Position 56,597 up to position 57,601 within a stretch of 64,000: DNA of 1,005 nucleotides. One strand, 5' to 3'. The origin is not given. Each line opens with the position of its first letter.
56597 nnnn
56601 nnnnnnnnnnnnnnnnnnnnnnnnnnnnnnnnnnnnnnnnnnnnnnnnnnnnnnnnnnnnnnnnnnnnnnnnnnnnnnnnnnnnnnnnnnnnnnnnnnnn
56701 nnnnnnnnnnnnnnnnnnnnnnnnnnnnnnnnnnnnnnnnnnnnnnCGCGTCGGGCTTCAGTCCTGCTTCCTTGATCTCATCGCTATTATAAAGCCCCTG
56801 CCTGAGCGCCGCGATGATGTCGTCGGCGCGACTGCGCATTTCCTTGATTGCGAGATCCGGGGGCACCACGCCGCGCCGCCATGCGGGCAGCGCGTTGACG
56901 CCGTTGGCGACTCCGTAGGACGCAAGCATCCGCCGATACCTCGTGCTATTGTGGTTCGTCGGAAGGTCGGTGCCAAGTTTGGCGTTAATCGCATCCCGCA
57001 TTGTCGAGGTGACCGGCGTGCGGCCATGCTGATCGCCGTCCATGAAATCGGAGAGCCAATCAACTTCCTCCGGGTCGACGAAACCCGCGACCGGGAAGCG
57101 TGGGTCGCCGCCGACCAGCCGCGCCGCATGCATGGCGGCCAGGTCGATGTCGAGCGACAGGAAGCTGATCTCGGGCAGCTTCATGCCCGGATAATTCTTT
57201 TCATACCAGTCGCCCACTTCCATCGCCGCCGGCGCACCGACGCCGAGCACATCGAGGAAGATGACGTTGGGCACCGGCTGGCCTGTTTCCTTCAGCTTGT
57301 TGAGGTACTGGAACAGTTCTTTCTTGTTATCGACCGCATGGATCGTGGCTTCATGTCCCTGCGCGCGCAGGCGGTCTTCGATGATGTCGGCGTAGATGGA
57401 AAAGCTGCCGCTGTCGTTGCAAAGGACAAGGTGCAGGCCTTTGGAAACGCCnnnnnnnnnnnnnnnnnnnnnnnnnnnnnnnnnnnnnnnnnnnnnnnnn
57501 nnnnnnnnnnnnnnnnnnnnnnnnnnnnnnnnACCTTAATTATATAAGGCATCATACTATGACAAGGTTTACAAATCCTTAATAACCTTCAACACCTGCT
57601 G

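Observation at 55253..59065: PPDK-like phosphohistidine/PEP-binding enzyme without an ATP-grasp module, fused to a receiver/flavodoxin-like N-terminus and coupled to a CrtI-family flavoprotein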

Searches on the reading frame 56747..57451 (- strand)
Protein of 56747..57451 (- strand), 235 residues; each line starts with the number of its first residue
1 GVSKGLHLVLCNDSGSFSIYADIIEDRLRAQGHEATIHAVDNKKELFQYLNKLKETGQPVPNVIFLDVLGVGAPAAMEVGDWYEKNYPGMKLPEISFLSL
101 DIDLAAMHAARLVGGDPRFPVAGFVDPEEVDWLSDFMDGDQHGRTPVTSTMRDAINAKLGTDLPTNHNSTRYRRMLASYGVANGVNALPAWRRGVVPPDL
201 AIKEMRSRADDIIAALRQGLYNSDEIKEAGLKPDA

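Call 27: search_protein_families(library=pfam, alignment_id=A2, max_evalue=10)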
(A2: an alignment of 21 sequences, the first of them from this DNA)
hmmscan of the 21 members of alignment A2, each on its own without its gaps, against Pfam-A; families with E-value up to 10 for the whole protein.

A. member 1, seq(235 aa): 0 families

B. families by the number of members that match (of 21 scanned): 19 families
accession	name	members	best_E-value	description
PF18495.6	VbhA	4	0.00061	Antitoxin VbhA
PF22746.1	SHOCT-like_DUF2089-C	2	0.013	SHOCT-like domain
PF10391.15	DNA_pol_lambd_f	2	0.013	Fingers domain of DNA polymerase lambda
PF25276.1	DUF7870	2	0.047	Domain of unknown function (DUF7870)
PF23881.1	DUF7234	2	0.055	Family of unknown function (DUF7234)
PF10073.14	GapR_DNA-bd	1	0.0016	GapR-like, DNA-binding domain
PF00016.26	RuBisCO_large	1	0.0034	Ribulose bisphosphate carboxylase large chain, catalytic domain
PF21835.1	YIEGIA_cap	1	0.02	Capping complex subunit for YIEGIA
PF21148.3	NSUN5_fdxn-like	1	0.022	NOL1/NOP2/Sun domain family member 5, ferredoxin-like domain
PF24670.1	DUF7653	1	0.085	Domain of unknown function (DUF7653)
PF20180.4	UQCC2_CBP6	1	0.098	Complex III assembly factor UQCC2/CBP6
PF07825.17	Exc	1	0.13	Excisionase-like protein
PF02016.21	Peptidase_S66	1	0.13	LD-carboxypeptidase N-terminal domain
PF11965.13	DUF3479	1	0.15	Domain of unknown function (DUF3479)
PF03853.21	YjeF_N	1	0.16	YjeF-related protein N-terminus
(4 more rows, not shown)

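Call 28: search_solved_structures(query=A2, max_evalue=10, show_alignments=3)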
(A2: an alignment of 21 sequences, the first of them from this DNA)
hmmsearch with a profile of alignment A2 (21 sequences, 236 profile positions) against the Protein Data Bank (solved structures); distinct sequences matched with E-value up to 10: 21.
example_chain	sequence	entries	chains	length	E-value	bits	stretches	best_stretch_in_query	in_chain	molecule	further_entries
9jm7_B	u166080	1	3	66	0.019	17.6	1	182-224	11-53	LRD-2V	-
8glt_1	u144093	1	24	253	0.041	16.5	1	95-156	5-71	C2-chlorophyll-comp_O32-15_ctermHis, polyalanine model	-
7bqc_A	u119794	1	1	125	0.33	13.5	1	18-57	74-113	NF4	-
7uni_A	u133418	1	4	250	0.6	12.7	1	95-157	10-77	SP2-ZnPPaM designed chlorophyll dimer protein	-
7unh_A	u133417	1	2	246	0.67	12.5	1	95-157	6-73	SP2 designed chlorophyll dimer protein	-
2jyn_A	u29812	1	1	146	0.71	12.4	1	147-215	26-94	UPF0368 protein YPL225W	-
8tcg_C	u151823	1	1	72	0.89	12.1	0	22-47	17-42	Minibinder B6_BP_dslf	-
1h0k_A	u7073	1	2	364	0.91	12.1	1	176-229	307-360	2,4-DIENOYL-COA REDUCTASE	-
1n9g_A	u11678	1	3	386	0.99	11.9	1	176-229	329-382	2,4-dienoyl-CoA reductase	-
6nu2_AG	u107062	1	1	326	0.99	11.9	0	108-135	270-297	28S ribosomal protein S9, mitochondrial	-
4w99_A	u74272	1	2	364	1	11.9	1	175-229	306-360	Enoyl-[acyl-carrier-protein] reductase [NADPH, B-specific] 1, mitochondrial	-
9g6k_Ll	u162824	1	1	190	1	11.9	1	80-104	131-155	Large ribosomal subunit protein mL43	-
7p82_A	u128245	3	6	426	1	11.9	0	178-224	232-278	S-adenosylmethionine synthase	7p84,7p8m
9i05_AB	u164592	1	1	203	1.1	11.8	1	80-104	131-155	Large ribosomal subunit protein mL43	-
9ojm_G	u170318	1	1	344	1.1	11.8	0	108-135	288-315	Small ribosomal subunit protein uS9m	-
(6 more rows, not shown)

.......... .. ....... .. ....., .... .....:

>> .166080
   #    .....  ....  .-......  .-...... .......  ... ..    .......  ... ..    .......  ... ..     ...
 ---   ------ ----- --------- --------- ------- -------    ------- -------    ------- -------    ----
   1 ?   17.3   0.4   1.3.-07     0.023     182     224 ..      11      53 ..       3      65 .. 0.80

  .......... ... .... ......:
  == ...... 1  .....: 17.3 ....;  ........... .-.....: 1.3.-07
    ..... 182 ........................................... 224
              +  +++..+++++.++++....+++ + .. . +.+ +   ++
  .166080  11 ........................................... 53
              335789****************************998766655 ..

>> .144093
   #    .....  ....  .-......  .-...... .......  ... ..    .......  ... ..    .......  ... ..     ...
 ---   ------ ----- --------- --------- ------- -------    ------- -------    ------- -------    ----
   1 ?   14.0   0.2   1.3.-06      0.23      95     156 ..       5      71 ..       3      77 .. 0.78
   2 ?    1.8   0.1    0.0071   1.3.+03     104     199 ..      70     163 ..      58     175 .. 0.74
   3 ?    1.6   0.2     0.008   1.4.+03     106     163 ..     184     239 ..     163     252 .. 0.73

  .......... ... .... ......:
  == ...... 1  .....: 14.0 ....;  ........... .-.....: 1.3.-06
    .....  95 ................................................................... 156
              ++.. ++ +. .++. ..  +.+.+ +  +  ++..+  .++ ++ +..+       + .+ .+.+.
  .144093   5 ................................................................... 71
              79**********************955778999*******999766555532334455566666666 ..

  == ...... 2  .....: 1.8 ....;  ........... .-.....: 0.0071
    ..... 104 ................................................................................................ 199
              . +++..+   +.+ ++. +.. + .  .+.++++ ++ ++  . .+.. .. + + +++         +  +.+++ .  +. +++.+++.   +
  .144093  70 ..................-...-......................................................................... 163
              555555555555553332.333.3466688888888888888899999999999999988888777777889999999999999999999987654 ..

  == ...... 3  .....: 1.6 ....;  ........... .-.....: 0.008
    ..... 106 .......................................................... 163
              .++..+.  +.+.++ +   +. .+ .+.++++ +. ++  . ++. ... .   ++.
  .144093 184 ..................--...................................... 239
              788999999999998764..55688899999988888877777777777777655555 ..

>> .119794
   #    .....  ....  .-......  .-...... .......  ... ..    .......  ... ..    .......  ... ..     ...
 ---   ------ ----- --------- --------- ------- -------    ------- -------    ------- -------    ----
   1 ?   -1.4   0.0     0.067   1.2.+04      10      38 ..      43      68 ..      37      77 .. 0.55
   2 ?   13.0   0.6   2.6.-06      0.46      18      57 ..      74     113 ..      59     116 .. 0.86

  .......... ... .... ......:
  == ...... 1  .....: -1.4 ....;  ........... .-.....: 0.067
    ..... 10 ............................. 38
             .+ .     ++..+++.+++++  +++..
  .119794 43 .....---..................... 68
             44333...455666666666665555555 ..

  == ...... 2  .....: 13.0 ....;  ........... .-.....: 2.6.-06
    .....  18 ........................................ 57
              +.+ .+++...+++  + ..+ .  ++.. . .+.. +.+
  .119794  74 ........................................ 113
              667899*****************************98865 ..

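Call 35: predict_structure(alignment_id=A2)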
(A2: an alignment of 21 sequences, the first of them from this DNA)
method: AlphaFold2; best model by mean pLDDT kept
length: 235 residues; sequences in the alignment: 21
mean_pLDDT: 83.9   pTM: 0.73
mean pLDDT of the five models: 83.9, 83.3, 82.1, 82.1, 81.8
residues with pLDDT >= 90: 126; 70-90: 54; 50-70: 51; < 50: 4
segments of 3 or more residues with pLDDT < 50: none
pLDDT, mean of each block of 10 residues (from residue 1): 81 94 97 97 97 96 91 92 95 94 87 84 91 93 85 95 87 63 57 67 73 67 60 53
secondary structure, 60 per line:
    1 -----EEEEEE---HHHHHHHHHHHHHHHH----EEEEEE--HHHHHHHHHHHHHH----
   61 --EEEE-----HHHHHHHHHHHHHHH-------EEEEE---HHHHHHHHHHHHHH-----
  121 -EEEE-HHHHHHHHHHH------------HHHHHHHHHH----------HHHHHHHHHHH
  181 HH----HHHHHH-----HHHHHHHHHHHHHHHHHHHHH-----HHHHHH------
elements in order: E6-11 H15-30 E35-40 H43-56 E63-66 H72-86 E94-98 H102-115 E122-125 H127-137 H150-159 H170-182 H187-192 H198-218 H224-229

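Call 43: search_protein_representatives(alignment_id=A2)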
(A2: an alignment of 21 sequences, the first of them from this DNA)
Query: 21 sequences, 236 profile positions. Proteins with E-value up to 0.001 (for the whole library): 37; up to 1e-10: 25; up to 1e-30: 13. The best 37 are listed.
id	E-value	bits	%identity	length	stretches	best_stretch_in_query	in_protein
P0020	4.0e-92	324.2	-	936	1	3-236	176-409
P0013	5.0e-91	320.6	-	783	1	4-236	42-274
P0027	7.0e-81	287.4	-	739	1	2-236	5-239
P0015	2.4e-79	282.4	-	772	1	5-236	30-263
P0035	1.5e-72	260.1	-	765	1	2-236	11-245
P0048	5.8e-66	238.6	-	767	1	4-228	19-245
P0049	6.6e-60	218.8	-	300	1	2-197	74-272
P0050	9.7e-49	182.2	-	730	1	18-236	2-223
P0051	6.2e-47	176.3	-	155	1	4-130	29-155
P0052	1.1e-45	172.2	-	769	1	4-230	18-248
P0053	3.5e-43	164.0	-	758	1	7-228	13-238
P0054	8.7e-43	162.8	-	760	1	3-226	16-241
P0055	1.9e-35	138.7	-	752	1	5-229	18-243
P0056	3.1e-30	121.7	-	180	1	3-130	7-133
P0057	3.1e-29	118.4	-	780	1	5-228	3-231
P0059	4.5e-27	111.3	-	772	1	5-228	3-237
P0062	4.1e-19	85.2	-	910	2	6-169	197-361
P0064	7.0e-15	71.4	-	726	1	6-215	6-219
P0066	2.5e-12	63.1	-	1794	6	84-158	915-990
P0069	1.1e-08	51.2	-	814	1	8-215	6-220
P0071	3.7e-08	49.4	-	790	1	61-204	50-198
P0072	1.7e-07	47.2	-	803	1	70-212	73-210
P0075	1.6e-05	40.7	-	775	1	24-211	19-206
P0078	2.7e-04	36.7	-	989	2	34-169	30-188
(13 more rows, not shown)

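Call 44: search_protein_families(library=pfam, proteins=[P0057, P0059, P0062, P0064, P0066, P0069, P0071, P0072, P0075, P0078], max_evalue=0.01)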
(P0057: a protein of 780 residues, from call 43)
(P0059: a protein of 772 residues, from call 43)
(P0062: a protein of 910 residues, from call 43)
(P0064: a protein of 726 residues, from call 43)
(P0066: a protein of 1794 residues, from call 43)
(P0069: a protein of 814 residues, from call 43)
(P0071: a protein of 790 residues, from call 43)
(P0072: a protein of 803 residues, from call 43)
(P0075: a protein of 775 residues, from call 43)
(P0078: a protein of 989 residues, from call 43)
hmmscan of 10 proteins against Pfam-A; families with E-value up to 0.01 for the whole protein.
P0057 (780 aa): 3 families
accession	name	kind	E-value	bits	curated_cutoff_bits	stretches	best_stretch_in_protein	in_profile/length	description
PF02896.24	PEP-utilizers_C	-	2.2e-33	116.1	22.8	1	440-733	24-282/293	PEP-utilising enzyme, PEP-binding domain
PF03328.21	HpcH_HpaI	-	0.00015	21.5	25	1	579-647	87-157/221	HpcH/HpaI aldolase/citrate lyase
PF23202.1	PAH_ZNF598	-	0.0057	17.3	25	0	191-233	28-73/83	ZNF598 PAH domain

P0059 (772 aa): 2 families
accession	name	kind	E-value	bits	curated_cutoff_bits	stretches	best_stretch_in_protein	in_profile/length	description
PF02896.24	PEP-utilizers_C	-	4.4e-24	85.6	22.8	1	429-727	22-279/293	PEP-utilising enzyme, PEP-binding domain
PF03328.21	HpcH_HpaI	-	7.4e-05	22.6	25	1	574-642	87-156/221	HpcH/HpaI aldolase/citrate lyase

P0062 (910 aa): 1 family
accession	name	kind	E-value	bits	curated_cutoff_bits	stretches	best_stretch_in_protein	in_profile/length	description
PF02896.24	PEP-utilizers_C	-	1.4e-29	103.7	22.8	1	603-876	41-279/293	PEP-utilising enzyme, PEP-binding domain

P0064 (726 aa): 1 family
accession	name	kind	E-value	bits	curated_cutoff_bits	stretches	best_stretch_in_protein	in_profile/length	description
PF02896.24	PEP-utilizers_C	-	1.3e-25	90.7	22.8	1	422-689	43-280/293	PEP-utilising enzyme, PEP-binding domain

P0066 (1794 aa): 12 families
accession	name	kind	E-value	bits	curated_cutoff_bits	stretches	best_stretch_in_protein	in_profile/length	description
PF17957.7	Big_7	-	3.1e-114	374.2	24.1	16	239-310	1-70/70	Bacterial Ig domain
PF19077.6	Big_13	-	2.9e-36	124.5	27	0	1634-1693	41-100/102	Bacterial Ig-like domain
PF15418.12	DUF4625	-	9.9e-12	45.7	27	1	1665-1693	102-130/131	Domain of unknown function (DUF4625)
PF16967.11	TcfC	-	5.9e-08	32.6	29.4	1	1634-1691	13-66/68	E-set like domain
PF11973.14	NQRA_SLBB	-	1.2e-06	29.3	27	0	1321-1346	19-44/51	NQRA C-terminal domain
PF21959.2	DUF6923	-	3.6e-06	27.4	27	0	1001-1033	191-223/234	Repeat of unknown function (DUF6923)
PF22352.2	K319L-like_PKD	-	1e-05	25.9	27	0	546-622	7-84/84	K319L-like, PKD domain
PF23619.1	Ig_VWA7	-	1.6e-05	25.5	27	0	1458-1511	46-98/104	VWA7 Ig-like domain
PF17963.7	Big_9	-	2.8e-05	25.4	23.6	1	532-621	3-89/89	Bacterial Ig domain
PF02494.22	HYR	-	0.00053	20.7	21.7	0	1635-1691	22-79/81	HYR domain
PF14429.12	DOCK-C2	-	0.0018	18.7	33.6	0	985-1044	22-81/187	C2 domain in Dock180 and Zizimin proteins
PF22416.2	Lmo2445-like_C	-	0.0027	18.7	27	0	1710-1777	7-77/94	Lmo2445-like, C-terminal domain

P0069 (814 aa): 3 families
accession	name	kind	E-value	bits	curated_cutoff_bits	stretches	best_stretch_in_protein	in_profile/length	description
PF02896.24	PEP-utilizers_C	-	2.5e-32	112.7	22.8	1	469-776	17-280/293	PEP-utilising enzyme, PEP-binding domain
PF03328.21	HpcH_HpaI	-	2.5e-07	30.6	25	1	623-694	86-159/221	HpcH/HpaI aldolase/citrate lyase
PF11795.13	DUF3322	-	0.0051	17.3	22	0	426-473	20-66/190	Uncharacterized protein conserved in bacteria N-term (DUF3322)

P0071 (790 aa): 2 families
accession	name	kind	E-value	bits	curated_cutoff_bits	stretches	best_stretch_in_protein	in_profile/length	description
PF02896.24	PEP-utilizers_C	-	2.4e-32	112.7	22.8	1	469-760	40-284/293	PEP-utilising enzyme, PEP-binding domain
PF03328.21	HpcH_HpaI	-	8.1e-05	22.4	25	1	581-673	62-157/221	HpcH/HpaI aldolase/citrate lyase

P0072 (803 aa): 1 family
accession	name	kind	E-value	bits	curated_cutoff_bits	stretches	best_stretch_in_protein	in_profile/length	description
PF02896.24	PEP-utilizers_C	-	2.1e-29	103.1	22.8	1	469-769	22-279/293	PEP-utilising enzyme, PEP-binding domain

P0075 (775 aa): 1 family
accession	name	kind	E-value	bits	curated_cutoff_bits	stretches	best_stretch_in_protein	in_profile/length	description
PF02896.24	PEP-utilizers_C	-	2.5e-28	99.5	22.8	1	444-742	30-280/293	PEP-utilising enzyme, PEP-binding domain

P0078 (989 aa): 4 families
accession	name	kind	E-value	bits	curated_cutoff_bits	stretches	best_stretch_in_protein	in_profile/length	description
PF02896.24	PEP-utilizers_C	-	2.8e-29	102.7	22.8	1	672-958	38-279/293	PEP-utilising enzyme, PEP-binding domain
PF03328.21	HpcH_HpaI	-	1.8e-05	24.6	25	1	806-877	85-158/221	HpcH/HpaI aldolase/citrate lyase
PF00391.29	PEP-utilizers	-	0.00041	20.3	23.1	1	472-527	3-58/72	PEP-utilising enzyme, mobile domain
PF01274.28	MS_TIM-barrel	-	0.0074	15.8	26.4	0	809-888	50-133/248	Malate synthase, TIM barrel domain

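Call 53: find_homologous_proteins(query=P0069, max_evalue=1e-10)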
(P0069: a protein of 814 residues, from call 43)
Query P0069 (814 aa): 12 proteins with E <= 1e-10 among 8000 candidates.
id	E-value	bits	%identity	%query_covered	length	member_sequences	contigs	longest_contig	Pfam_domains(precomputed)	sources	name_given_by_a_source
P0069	0.0e+0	1845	100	100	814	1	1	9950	PF02896.25,PF03328.21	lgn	-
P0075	1.1e-140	489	37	98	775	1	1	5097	PF02896.25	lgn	-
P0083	4.7e-16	77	29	38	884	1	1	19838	PF00391.30,PF02896.25,PF01326.25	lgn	-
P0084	1.6e-15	75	28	38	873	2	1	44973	PF00391.30,PF02896.25,PF01326.25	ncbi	-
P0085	2.5e-15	74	27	38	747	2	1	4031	PF00391.30,PF02896.25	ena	-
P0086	5.6e-15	73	28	39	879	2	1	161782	PF00391.30,PF02896.25,PF01326.25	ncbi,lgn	-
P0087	7.8e-15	73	27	39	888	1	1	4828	PF00391.30,PF02896.25,PF01326.25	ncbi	-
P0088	4.4e-14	70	27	39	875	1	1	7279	PF00391.30,PF02896.25,PF01326.25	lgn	-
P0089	9.9e-12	62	27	39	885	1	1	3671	PF00391.30,PF02896.25,PF01326.25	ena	-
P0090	1.3e-11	62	27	37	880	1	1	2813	PF00391.30,PF02896.25,PF01326.25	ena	-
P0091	1.6e-11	62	28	41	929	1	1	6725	PF00391.30,PF02896.25,PF01326.25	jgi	jgi:pyruvate,orthophosphate dikinase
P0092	2.2e-11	61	27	37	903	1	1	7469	PF00391.30,PF02896.25,PF01326.25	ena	-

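Call 55: find_encoding_contigs(protein=P0069, flank=8000, max_places=1)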
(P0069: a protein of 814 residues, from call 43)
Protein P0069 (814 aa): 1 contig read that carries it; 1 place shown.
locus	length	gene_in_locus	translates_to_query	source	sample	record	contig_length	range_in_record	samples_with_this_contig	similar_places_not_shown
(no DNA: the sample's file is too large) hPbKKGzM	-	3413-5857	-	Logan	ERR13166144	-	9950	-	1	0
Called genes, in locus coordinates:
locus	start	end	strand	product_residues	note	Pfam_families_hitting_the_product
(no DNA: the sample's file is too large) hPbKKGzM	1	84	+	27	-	?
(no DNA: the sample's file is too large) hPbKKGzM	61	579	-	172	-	-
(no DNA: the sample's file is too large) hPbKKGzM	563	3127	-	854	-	PF00133:tRNA-synt_1, PF01406:tRNA-synt_1e (faint), PF01921:tRNA-synt_1f (faint), PF09334:tRNA-synt_1g, PF13603:tRNA-synt_1_2, PF00133:tRNA-synt_1, PF08264:Anticodon_1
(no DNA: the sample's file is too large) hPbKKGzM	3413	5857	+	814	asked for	PF02896:PEP-utilizers_C, PF03328:HpcH_HpaI (weak)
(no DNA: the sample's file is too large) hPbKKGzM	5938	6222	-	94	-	-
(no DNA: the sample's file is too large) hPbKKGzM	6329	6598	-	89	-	-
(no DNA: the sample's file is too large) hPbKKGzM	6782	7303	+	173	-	PF13527:Acetyltransf_9 (weak), PF00583:Acetyltransf_1, PF13508:Acetyltransf_7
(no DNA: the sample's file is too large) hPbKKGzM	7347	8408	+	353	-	PF01435:Peptidase_M48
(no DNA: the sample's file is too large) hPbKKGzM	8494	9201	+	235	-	PF01027:Bax1-I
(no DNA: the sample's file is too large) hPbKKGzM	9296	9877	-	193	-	PF14947:HTH_45 (faint)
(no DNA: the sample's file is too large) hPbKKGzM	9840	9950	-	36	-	?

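Call 56: find_encoding_contigs(protein=P0075, flank=8000, max_places=1)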
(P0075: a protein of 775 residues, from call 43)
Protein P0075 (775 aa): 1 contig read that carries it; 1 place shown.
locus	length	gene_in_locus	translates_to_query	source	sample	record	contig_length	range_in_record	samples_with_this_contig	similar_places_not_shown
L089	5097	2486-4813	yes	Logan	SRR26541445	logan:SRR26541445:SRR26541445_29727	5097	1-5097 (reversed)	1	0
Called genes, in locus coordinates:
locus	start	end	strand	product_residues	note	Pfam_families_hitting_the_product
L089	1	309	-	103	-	?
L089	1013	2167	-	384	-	PF13784:Fic_N, PF02661:Fic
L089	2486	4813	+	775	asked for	PF02896:PEP-utilizers_C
